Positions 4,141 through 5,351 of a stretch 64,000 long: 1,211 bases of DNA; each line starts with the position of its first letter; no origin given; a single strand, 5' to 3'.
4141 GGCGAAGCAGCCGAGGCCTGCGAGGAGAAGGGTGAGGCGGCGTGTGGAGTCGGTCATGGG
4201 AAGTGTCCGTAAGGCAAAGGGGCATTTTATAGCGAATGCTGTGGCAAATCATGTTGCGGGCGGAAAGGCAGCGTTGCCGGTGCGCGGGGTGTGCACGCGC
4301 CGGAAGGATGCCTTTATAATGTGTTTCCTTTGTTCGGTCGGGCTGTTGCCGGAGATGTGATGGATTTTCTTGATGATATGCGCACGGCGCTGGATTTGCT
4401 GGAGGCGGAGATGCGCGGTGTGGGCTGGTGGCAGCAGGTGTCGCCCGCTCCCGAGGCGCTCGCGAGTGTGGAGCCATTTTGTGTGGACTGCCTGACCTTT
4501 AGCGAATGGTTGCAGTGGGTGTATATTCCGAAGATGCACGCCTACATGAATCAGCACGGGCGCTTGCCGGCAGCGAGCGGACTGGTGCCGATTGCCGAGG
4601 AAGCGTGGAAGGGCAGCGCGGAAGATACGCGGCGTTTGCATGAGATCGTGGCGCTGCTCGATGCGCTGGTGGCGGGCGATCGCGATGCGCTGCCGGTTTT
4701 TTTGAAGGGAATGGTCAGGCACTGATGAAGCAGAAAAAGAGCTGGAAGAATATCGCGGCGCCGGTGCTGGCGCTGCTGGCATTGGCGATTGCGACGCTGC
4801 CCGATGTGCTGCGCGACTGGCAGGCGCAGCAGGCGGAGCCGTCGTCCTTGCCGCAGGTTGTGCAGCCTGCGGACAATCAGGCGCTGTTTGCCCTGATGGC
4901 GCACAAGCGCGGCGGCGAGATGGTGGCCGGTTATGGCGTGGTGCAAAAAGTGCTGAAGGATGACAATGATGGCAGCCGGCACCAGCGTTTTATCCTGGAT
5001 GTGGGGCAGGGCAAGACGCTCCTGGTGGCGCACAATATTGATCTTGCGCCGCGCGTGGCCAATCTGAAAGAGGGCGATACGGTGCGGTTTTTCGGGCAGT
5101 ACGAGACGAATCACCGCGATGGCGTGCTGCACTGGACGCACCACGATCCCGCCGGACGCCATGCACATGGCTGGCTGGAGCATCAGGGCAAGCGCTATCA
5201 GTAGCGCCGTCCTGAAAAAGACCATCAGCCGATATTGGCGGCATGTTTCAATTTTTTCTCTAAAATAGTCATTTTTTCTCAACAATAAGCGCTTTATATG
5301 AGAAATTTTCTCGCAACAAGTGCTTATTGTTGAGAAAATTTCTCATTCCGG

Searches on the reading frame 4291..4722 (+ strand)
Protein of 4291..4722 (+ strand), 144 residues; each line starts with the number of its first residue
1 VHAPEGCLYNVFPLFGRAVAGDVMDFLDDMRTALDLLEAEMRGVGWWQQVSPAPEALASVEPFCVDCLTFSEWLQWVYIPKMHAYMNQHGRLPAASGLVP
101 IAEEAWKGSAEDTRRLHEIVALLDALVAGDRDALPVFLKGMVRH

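Call 5: search_protein_families(library=pfam, proteins=[window:4291-4722:+], max_evalue=0.01)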
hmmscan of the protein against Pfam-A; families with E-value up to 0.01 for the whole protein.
window:4291-4722:+ (144 aa): 1 family
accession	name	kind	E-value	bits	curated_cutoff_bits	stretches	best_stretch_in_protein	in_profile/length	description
PF04287.17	DUF446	-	3.3e-31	107.7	25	1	30-126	2-98/98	tRNA pseudouridine synthase C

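Call 6: search_protein_families(library=ncbifam, proteins=[window:4291-4722:+], max_evalue=0.01)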
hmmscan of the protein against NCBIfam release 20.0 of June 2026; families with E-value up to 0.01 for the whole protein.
window:4291-4722:+ (144 aa): 0 families

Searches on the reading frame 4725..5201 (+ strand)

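Call 5: search_protein_families(library=pfam, proteins=[window:4725-5201:+], max_evalue=0.01)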
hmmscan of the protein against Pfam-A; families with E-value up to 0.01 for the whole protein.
window:4725-5201:+ (159 aa): 1 family
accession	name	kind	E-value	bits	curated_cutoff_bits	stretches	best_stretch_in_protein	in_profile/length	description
PF11948.15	DUF3465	-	1.2e-44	151.7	25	1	44-159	9-124/124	Protein of unknown function (DUF3465)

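Call 6: search_protein_families(library=ncbifam, proteins=[window:4725-5201:+], max_evalue=0.01)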
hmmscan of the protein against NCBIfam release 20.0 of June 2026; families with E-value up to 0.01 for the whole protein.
window:4725-5201:+ (159 aa): 0 families
